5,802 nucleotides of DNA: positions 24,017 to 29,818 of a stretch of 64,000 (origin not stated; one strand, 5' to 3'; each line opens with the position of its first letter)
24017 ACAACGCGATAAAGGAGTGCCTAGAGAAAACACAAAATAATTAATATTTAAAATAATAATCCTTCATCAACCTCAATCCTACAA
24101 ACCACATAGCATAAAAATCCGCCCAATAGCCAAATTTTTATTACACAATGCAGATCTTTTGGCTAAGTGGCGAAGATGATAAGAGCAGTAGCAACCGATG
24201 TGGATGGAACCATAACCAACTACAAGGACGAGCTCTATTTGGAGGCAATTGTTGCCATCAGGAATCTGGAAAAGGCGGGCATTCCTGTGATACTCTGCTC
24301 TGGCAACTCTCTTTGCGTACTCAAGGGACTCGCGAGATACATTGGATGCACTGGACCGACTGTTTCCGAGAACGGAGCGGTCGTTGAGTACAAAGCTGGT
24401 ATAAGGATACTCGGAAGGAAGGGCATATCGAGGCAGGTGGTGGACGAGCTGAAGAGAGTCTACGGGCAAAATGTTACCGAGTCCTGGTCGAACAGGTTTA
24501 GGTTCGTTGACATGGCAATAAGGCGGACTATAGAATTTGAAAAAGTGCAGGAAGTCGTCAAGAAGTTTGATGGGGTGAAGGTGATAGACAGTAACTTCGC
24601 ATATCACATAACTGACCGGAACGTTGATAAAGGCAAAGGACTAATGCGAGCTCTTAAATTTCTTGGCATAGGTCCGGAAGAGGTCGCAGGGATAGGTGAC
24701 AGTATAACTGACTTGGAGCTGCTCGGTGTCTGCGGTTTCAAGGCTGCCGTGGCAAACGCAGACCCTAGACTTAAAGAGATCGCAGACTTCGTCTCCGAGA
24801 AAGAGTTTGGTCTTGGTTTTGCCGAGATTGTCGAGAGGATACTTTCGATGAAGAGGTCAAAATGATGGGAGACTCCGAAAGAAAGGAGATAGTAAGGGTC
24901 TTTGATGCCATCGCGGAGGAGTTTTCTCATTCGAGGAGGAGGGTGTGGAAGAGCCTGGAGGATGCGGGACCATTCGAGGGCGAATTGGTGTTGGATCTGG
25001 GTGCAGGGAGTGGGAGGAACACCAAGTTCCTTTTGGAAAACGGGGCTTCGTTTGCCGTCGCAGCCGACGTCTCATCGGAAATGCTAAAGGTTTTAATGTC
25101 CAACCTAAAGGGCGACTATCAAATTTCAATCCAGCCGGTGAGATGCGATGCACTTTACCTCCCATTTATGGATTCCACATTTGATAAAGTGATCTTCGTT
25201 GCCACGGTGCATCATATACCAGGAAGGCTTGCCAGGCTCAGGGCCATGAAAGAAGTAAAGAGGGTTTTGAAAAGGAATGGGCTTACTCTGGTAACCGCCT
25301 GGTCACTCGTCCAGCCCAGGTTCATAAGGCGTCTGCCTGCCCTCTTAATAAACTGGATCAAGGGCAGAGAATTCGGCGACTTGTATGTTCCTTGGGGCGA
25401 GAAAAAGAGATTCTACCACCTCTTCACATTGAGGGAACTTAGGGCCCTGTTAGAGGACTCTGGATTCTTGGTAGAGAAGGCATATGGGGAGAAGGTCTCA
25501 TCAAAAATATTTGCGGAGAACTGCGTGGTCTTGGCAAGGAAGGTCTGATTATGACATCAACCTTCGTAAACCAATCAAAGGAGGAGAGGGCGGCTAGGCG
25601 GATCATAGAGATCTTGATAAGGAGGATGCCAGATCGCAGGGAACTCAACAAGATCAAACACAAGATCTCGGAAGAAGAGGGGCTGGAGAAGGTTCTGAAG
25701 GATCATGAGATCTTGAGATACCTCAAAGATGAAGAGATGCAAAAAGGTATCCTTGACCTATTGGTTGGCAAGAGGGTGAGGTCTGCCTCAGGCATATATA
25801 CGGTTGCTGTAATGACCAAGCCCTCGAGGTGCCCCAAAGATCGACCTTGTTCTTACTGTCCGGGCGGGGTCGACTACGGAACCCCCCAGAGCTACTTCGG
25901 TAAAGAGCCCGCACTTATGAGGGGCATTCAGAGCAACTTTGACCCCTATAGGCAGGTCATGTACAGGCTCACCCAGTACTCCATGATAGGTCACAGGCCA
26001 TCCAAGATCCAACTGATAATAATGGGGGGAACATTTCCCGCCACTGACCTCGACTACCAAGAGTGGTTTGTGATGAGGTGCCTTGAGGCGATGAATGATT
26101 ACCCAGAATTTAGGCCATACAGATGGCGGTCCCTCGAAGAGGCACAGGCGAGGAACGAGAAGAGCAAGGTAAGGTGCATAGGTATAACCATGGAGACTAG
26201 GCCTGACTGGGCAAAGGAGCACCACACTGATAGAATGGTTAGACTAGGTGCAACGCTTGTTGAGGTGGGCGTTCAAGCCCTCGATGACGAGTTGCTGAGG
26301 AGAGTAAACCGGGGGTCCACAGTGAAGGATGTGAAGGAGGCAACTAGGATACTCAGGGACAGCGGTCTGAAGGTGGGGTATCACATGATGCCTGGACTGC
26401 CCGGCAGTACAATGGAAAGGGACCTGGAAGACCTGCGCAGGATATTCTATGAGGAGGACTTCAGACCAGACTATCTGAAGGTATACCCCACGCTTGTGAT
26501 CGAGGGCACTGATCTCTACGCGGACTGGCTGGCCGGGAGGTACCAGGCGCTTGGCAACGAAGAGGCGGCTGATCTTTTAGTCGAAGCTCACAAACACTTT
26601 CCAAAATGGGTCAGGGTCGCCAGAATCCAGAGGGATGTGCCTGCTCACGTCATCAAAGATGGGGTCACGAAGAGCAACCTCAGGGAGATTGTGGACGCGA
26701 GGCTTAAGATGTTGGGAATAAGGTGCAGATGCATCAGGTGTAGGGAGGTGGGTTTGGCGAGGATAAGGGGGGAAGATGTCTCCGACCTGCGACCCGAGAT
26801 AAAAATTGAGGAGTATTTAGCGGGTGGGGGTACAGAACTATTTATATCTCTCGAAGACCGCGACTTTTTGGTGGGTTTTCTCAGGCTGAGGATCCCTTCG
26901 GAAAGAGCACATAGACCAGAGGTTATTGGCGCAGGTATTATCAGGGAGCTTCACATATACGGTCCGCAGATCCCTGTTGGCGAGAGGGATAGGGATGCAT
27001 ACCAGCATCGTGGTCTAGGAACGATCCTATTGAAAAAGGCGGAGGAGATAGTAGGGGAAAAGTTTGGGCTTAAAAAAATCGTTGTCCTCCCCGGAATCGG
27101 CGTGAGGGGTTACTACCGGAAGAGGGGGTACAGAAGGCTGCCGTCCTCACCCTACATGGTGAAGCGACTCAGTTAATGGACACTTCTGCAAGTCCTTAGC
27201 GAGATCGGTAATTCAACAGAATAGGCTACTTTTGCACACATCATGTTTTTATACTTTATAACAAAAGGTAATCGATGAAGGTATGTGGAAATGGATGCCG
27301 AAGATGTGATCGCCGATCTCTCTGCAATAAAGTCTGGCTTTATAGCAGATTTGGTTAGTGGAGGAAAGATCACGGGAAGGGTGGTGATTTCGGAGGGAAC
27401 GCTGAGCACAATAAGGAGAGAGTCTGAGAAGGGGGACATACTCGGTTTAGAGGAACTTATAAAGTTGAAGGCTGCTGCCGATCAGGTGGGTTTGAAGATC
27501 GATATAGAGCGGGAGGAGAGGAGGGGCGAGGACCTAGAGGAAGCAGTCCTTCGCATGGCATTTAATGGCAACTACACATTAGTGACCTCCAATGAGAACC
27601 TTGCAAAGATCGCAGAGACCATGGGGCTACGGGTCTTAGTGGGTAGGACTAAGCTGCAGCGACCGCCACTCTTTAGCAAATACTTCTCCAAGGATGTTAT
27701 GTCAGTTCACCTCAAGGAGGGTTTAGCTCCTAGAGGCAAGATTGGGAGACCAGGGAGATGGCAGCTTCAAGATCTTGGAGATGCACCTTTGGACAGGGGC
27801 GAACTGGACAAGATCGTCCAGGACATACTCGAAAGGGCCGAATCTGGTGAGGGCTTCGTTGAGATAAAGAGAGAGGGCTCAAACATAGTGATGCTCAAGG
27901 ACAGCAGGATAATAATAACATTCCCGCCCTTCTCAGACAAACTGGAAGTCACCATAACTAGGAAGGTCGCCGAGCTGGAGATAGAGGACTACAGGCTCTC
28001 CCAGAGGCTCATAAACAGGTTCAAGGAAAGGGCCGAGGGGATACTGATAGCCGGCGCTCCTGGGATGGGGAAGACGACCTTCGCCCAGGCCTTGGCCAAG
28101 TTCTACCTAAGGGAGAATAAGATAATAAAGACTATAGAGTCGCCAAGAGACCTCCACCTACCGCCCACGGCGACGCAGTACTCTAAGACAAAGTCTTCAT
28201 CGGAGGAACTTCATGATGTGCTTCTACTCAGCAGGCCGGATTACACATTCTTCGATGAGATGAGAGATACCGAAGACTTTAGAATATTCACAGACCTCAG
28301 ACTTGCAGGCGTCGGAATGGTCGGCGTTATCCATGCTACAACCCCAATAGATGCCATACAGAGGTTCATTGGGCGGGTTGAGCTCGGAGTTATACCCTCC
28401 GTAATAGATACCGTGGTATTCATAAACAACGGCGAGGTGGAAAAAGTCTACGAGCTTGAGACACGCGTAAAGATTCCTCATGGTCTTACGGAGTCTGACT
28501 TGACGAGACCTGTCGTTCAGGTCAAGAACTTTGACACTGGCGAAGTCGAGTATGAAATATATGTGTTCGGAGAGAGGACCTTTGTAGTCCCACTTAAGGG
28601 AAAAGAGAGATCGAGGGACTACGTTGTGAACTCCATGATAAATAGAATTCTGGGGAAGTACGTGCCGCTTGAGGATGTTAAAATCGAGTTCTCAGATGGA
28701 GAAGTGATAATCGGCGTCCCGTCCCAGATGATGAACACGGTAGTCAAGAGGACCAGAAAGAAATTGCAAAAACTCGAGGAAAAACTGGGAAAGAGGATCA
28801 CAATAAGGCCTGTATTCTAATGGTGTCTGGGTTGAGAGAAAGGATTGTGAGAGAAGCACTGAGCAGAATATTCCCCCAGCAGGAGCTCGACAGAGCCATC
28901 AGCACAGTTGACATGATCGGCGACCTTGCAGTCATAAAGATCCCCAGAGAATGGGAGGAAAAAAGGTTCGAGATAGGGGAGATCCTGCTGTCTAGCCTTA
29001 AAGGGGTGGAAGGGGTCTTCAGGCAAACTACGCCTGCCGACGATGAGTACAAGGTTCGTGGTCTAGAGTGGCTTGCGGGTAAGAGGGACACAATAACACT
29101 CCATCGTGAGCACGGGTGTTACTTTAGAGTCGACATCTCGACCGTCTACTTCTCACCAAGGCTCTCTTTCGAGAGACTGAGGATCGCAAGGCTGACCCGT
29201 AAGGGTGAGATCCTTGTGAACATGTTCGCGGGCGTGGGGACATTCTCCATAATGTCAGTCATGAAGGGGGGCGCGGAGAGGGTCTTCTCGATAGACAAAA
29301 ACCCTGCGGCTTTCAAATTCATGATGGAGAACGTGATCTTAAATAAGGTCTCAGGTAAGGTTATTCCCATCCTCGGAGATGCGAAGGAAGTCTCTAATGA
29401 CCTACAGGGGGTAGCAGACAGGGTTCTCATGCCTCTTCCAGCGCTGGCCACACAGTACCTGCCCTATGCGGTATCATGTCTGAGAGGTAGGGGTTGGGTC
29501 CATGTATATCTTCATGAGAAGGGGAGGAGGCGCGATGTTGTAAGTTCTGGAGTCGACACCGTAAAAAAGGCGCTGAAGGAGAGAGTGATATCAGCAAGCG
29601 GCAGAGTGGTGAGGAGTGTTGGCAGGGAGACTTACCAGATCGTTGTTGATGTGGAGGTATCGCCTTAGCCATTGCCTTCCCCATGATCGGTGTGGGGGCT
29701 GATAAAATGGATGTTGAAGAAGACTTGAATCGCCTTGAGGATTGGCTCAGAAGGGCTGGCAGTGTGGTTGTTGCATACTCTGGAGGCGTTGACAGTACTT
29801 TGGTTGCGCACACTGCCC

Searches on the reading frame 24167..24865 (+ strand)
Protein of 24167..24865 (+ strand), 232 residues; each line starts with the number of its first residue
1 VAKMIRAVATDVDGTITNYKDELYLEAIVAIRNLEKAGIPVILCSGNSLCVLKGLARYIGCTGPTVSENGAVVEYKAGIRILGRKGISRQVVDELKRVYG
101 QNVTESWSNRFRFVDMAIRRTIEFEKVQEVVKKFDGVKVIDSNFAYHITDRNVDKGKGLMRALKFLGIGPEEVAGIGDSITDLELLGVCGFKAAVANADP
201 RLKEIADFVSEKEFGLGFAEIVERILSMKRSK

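Call 28: search_protein_families(library=pfam, proteins=[window:24167-24865:+], max_evalue=0.0001)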
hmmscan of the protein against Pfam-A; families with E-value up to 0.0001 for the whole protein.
window:24167-24865:+ (232 aa): 3 families
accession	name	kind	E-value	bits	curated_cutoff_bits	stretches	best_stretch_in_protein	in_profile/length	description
PF08282.18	Hydrolase_3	-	1.5e-30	107.2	20.9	2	139-212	172-245/255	haloacid dehalogenase-like hydrolase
PF00702.32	Hydrolase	-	3.2e-09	37.9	26.4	1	5-185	1-186/191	haloacid dehalogenase-like hydrolase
PF12710.13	HAD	-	2.9e-06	28.3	27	0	26-93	89-152/189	haloacid dehalogenase-like hydrolase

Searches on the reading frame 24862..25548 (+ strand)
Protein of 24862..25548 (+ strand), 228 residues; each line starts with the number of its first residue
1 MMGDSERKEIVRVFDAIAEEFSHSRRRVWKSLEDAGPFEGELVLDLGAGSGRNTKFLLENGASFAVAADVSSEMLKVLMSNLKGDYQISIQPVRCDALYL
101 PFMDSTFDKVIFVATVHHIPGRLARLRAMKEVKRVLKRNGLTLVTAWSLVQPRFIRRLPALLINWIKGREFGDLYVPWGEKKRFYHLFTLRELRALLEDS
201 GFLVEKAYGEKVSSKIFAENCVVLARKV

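Call 28: search_protein_families(library=pfam, proteins=[window:24862-25548:+], max_evalue=0.0001)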
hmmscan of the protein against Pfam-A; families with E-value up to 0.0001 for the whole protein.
window:24862-25548:+ (228 aa): 7 families
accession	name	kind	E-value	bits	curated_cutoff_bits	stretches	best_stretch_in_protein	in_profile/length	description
PF08241.18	Methyltransf_11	-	1.5e-17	64.5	21.2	1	44-143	1-94/95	Methyltransferase domain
PF13649.12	Methyltransf_25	-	3.8e-17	63.2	27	1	43-140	1-97/97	Methyltransferase domain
PF01209.24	Ubie_methyltran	-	8.7e-11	42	20.1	1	10-149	16-156/233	ubiE/COQ5 methyltransferase family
PF08242.18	Methyltransf_12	-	9.1e-10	39.6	30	1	44-141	1-97/98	Methyltransferase domain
PF13847.12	Methyltransf_31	-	1.2e-09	38.4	27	1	40-148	4-113/145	Methyltransferase domain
PF13489.12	Methyltransf_23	-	1.3e-08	35.2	27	1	30-205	11-162/164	Methyltransferase domain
PF10017.15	Methyltransf_33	-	1.4e-05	24.7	23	1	39-96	61-123/304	Histidine-specific methyltransferase, SAM-dependent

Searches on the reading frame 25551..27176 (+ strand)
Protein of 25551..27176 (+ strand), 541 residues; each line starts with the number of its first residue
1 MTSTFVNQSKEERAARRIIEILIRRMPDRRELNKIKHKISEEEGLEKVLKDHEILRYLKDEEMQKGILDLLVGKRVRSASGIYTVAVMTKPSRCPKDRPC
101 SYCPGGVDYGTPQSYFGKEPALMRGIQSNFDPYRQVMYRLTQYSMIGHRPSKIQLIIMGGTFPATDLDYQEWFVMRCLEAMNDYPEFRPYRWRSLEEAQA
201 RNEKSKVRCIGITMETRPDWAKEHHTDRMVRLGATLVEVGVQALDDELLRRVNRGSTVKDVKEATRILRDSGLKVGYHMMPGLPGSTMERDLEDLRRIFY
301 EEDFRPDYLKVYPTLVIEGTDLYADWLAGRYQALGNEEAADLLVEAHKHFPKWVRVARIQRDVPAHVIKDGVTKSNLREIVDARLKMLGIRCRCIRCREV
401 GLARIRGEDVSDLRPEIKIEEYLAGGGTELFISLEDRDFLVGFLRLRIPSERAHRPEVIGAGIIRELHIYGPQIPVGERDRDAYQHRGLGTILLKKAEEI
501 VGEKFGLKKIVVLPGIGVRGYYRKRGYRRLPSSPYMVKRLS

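Call 29: search_protein_families(library=pfam, proteins=[window:25551-27176:+], max_evalue=0.00001)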
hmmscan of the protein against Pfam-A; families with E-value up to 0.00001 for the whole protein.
window:25551-27176:+ (541 aa): 3 families
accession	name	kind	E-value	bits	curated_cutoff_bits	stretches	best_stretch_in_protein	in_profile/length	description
PF16199.10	Radical_SAM_C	-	1.4e-19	70.4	31.9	1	306-386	1-84/85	Radical_SAM C-terminal domain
PF04055.27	Radical_SAM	-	5.1e-18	66.2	29.5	1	93-290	6-158/166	Radical SAM superfamily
PF23613.1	ELP3_N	-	2.1e-07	31.2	27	1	12-79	2-70/70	ELP3 N-terminal domain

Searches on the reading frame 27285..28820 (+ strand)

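Call 29: search_protein_families(library=pfam, proteins=[window:27285-28820:+], max_evalue=0.00001)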
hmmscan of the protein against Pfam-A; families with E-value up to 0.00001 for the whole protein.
window:27285-28820:+ (511 aa): 1 family
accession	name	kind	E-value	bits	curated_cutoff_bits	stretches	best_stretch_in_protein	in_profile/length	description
PF00437.27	T2SSE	-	1.2e-07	31.1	24.9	1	240-362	132-256/370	Type II/IV secretion system protein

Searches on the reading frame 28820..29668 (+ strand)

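Call 29: search_protein_families(library=pfam, proteins=[window:28820-29668:+], max_evalue=0.00001)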
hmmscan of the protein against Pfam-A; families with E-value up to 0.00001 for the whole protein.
window:28820-29668:+ (282 aa): 2 families
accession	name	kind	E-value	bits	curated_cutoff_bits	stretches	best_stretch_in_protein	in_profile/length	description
PF02475.24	TRM5-TYW2_MTfase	-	2.9e-47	161.1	28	1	93-254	1-158/164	TRM5/TYW2 methyltransferase domain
PF25133.1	TYW2_N_2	-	1.6e-12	47.8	27.7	1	10-89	1-78/79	TYW2 N-terminal domain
